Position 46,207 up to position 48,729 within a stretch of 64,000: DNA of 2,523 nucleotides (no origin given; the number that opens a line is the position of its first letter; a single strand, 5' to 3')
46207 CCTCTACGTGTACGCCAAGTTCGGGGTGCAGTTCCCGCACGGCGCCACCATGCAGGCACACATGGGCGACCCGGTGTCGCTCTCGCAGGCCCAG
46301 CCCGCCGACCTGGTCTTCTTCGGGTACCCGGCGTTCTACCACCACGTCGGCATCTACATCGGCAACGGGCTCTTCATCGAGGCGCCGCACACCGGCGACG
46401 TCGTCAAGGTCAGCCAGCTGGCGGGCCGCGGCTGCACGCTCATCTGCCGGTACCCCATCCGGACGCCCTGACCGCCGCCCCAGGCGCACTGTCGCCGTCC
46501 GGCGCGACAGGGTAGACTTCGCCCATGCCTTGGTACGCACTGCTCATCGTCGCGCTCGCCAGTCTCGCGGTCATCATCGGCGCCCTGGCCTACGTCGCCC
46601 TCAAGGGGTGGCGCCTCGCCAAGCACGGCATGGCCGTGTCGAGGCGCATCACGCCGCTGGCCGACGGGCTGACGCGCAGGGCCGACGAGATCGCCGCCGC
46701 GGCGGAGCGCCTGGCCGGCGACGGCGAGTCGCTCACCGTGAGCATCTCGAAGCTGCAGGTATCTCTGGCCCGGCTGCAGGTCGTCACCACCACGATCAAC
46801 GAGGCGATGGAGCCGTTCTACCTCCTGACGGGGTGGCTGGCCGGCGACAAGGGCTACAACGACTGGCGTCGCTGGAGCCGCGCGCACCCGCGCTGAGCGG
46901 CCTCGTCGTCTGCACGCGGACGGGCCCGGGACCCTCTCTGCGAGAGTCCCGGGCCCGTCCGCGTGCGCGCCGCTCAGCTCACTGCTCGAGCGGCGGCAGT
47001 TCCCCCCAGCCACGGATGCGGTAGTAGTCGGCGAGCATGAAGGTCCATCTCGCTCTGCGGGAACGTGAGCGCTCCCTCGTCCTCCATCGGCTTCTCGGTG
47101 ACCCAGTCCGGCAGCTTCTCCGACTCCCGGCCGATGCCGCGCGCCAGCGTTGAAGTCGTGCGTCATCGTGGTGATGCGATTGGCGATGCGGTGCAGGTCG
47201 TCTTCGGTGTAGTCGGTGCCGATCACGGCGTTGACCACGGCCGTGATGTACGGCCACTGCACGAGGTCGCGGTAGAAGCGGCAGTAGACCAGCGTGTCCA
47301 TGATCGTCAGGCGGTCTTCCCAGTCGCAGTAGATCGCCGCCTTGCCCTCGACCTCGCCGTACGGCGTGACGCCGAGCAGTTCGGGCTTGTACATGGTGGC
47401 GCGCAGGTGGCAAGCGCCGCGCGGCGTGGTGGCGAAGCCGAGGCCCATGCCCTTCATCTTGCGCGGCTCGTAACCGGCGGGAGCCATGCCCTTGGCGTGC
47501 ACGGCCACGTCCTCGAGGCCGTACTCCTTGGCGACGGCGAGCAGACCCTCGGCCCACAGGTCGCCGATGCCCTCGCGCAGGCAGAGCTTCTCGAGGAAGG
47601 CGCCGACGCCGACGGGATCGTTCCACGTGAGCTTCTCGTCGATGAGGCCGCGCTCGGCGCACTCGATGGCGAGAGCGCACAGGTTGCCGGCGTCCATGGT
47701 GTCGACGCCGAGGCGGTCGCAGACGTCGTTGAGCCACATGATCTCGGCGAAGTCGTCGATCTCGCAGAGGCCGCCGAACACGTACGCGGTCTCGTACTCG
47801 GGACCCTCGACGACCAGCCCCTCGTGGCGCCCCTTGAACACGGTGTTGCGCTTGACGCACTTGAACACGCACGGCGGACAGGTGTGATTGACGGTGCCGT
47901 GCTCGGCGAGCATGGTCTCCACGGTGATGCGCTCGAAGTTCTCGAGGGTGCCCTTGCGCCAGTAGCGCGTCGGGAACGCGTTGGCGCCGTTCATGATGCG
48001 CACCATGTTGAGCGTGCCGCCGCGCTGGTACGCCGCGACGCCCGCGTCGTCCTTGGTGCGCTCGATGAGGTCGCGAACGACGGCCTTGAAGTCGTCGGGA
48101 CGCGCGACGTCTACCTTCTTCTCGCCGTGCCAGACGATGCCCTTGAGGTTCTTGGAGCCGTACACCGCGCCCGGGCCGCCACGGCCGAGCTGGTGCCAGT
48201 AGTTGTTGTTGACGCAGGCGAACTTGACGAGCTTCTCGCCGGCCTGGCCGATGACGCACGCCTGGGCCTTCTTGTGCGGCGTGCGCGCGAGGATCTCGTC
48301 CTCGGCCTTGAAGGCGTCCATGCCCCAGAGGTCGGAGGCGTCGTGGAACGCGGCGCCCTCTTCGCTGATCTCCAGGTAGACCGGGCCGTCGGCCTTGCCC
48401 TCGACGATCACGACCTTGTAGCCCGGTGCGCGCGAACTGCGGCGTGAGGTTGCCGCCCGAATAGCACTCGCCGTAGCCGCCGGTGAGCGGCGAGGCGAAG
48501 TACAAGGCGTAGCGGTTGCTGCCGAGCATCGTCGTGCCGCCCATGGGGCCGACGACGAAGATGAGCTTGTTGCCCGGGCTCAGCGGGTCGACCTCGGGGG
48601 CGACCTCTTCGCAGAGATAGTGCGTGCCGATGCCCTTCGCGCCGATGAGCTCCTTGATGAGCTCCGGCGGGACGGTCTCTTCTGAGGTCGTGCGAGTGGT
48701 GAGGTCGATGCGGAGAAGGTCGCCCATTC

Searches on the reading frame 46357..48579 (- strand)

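Call 84: search_protein_families(library=pfam, proteins=[window:46357-48579:-], max_evalue=0.0001)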
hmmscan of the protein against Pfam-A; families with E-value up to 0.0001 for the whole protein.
window:46357-48579:- (741 aa): 2 families
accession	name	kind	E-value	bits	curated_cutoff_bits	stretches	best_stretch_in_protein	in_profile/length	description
PF01314.23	AFOR_C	-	6.1e-86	289.4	27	1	167-478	2-324/385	Aldehyde ferredoxin oxidoreductase, domains 2 & 3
PF02730.20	AFOR_N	-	7.3e-32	111.2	29.8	1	48-152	96-198/199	Aldehyde ferredoxin oxidoreductase, N-terminal domain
